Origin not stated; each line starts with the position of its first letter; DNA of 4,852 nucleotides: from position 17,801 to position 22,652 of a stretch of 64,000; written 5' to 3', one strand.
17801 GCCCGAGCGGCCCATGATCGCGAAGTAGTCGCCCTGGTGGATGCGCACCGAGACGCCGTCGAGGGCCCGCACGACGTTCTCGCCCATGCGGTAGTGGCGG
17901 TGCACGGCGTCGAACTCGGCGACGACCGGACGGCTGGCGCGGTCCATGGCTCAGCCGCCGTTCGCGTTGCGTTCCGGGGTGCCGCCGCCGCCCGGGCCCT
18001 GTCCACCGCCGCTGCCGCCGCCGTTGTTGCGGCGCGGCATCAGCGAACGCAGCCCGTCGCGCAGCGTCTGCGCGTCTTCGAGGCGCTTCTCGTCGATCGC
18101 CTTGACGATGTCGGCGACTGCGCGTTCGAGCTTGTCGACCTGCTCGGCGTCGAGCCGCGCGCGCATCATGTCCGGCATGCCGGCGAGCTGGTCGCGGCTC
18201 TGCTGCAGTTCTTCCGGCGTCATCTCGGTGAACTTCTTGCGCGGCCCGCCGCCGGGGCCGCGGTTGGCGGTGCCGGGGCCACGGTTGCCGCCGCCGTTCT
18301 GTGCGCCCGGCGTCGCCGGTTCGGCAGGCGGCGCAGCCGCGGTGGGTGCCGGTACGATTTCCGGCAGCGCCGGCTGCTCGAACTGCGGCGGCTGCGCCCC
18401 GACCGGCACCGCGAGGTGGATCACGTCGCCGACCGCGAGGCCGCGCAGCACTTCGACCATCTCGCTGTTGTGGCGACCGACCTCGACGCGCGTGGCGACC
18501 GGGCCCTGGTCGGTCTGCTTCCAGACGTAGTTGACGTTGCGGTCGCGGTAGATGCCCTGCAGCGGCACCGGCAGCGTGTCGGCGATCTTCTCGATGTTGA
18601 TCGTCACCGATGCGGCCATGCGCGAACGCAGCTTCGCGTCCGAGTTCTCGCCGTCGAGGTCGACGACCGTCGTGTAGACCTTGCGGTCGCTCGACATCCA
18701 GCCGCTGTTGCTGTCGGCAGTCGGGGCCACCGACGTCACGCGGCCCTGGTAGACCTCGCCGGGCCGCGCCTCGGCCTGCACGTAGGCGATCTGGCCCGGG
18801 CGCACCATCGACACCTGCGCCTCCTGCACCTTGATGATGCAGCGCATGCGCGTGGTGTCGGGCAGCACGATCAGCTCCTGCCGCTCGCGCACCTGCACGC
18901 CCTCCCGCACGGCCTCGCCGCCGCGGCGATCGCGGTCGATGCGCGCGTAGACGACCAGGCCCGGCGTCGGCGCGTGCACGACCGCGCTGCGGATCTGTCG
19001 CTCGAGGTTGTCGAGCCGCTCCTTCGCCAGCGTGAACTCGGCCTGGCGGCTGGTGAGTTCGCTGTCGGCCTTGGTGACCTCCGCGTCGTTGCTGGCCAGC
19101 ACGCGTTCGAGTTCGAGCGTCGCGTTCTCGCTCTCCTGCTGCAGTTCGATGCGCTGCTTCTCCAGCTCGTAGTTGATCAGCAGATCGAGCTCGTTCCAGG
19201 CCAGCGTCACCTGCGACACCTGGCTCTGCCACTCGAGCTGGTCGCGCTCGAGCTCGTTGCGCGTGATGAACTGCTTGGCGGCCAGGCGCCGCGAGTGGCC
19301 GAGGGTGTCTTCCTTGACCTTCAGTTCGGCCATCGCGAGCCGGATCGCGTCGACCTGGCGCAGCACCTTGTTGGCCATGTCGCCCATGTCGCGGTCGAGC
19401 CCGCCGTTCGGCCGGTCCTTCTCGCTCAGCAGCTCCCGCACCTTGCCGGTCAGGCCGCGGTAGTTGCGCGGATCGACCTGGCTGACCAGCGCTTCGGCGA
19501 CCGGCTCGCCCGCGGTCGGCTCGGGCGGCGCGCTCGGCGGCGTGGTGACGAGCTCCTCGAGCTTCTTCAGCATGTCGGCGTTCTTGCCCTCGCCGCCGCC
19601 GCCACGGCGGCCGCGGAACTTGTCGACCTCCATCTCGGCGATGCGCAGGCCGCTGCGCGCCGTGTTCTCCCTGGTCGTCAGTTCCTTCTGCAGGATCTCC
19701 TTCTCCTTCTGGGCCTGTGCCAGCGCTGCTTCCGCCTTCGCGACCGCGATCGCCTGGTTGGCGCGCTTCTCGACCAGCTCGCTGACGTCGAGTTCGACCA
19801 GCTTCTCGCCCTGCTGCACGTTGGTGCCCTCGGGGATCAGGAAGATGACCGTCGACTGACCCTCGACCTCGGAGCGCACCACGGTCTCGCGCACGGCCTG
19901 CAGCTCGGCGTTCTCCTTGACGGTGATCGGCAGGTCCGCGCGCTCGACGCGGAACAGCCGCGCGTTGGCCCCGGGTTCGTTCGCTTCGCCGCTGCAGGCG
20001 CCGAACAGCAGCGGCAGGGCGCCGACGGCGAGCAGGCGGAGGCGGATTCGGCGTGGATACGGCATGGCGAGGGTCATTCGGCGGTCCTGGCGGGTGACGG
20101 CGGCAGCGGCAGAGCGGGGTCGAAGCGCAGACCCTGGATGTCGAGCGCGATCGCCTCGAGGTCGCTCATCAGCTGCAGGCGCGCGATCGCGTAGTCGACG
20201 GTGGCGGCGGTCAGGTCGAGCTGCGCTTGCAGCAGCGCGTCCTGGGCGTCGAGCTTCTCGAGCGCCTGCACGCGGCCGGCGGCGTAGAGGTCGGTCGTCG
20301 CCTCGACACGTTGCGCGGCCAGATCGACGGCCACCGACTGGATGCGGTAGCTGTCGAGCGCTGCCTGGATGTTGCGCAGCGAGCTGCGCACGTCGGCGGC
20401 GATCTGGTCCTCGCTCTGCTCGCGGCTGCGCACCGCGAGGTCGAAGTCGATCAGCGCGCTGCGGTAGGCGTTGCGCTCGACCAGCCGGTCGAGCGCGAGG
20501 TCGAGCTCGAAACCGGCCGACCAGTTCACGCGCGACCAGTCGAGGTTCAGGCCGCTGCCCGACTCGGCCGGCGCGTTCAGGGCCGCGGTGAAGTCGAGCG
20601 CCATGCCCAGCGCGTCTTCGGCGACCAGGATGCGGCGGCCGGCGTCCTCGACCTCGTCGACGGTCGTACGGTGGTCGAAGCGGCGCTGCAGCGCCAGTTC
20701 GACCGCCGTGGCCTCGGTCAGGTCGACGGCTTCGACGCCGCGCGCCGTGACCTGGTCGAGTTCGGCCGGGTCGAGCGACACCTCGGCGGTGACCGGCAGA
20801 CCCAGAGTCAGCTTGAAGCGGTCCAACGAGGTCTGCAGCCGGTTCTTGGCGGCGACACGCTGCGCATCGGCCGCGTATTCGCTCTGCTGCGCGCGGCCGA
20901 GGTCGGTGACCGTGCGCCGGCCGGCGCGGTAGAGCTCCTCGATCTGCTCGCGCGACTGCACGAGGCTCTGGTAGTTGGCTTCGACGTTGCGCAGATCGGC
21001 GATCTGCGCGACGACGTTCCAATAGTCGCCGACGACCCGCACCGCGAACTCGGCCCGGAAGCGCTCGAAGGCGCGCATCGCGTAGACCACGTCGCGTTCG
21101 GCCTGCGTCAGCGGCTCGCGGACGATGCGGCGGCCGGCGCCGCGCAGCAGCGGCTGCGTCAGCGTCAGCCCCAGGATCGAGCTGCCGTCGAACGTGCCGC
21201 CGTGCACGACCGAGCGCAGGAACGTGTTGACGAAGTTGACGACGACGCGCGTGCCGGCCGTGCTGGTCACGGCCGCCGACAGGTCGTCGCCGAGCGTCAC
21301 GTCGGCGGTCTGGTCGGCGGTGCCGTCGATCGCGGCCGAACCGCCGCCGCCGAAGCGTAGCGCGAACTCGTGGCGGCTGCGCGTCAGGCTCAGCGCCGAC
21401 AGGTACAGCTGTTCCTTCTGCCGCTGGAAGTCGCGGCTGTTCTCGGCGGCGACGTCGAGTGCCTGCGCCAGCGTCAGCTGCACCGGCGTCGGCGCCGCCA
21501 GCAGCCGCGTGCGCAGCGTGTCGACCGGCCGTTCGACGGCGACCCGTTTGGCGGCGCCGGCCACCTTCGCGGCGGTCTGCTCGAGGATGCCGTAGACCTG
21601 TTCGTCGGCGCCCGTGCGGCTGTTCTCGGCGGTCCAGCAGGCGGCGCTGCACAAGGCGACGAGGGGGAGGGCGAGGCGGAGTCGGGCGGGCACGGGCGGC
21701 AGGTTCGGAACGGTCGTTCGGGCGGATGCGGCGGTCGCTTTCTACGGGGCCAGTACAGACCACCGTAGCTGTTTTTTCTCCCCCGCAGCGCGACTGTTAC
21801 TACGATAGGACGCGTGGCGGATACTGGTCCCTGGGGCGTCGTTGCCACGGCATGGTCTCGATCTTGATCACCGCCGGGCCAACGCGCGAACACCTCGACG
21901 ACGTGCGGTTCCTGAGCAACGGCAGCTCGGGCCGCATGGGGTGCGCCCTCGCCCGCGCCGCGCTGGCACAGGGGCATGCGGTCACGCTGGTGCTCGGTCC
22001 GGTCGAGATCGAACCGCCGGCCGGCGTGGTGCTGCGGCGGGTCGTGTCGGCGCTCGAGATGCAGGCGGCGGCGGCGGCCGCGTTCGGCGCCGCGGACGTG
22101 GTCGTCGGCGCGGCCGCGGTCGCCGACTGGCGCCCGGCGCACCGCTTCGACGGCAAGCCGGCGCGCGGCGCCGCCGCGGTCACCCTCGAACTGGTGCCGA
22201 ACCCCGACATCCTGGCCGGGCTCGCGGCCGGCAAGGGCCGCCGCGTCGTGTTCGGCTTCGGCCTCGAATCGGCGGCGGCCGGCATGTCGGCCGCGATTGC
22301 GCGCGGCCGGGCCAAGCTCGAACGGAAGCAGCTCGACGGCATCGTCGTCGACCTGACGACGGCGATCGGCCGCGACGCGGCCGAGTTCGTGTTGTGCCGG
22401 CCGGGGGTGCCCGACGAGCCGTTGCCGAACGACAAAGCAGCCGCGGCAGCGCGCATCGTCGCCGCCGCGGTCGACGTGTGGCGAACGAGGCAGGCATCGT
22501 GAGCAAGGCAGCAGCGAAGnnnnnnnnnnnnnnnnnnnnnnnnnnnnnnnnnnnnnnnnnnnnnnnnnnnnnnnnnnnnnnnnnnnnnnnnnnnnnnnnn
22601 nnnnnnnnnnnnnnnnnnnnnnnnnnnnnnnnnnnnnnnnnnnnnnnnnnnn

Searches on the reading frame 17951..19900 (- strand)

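Call 48: search_protein_families(library=pfam, proteins=[window:17951-19900:-], max_evalue=0.0001)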
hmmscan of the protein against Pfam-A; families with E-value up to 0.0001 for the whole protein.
window:17951-19900:- (649 aa): 2 families
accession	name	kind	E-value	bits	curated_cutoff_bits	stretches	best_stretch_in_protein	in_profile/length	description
PF16576.10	HlyD_D23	-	2.6e-12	46.9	30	1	329-399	122-192/214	Barrel-sandwich domain of CusB or HlyD membrane-fusion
PF13437.12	HlyD_3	-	3.7e-06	28.1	22.2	1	331-418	15-96/106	HlyD family secretion protein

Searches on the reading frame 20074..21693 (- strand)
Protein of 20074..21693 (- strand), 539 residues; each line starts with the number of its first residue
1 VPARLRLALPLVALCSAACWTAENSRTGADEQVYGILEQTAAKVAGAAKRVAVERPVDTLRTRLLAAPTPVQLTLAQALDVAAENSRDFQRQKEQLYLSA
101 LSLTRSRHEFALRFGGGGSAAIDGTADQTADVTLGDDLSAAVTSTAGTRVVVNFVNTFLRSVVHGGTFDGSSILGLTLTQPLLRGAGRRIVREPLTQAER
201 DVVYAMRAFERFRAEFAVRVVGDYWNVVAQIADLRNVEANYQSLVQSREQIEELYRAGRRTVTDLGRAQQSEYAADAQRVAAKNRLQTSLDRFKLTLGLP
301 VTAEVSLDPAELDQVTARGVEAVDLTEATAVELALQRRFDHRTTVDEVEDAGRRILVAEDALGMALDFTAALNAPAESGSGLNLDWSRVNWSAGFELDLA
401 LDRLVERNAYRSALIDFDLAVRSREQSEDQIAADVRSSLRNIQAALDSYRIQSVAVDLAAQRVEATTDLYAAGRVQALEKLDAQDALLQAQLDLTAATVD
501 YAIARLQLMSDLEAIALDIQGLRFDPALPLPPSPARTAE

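Call 48: search_protein_families(library=pfam, proteins=[window:20074-21693:-], max_evalue=0.0001)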
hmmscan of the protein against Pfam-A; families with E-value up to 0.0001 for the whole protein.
window:20074-21693:- (539 aa): 1 family
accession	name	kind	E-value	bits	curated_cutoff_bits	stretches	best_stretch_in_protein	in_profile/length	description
PF02321.23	OEP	-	8e-26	91.4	22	2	329-509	3-183/187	Outer membrane efflux protein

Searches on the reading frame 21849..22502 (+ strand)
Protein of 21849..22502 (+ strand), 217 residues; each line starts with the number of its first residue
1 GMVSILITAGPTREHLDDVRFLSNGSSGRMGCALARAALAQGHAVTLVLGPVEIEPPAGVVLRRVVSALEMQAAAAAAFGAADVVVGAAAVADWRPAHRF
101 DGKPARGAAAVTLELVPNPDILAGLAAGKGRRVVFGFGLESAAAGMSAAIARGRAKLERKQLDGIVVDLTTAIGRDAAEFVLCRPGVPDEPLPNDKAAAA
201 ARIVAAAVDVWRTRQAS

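Call 48: search_protein_families(library=pfam, proteins=[window:21849-22502:+], max_evalue=0.0001)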
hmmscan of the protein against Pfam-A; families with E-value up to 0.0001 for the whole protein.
window:21849-22502:+ (217 aa): 1 family
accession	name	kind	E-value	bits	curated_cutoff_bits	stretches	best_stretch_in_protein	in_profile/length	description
PF04127.22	DFP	-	4e-51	173.9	22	1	4-171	5-170/186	DNA/pantothenate metabolism flavoprotein C-terminal domain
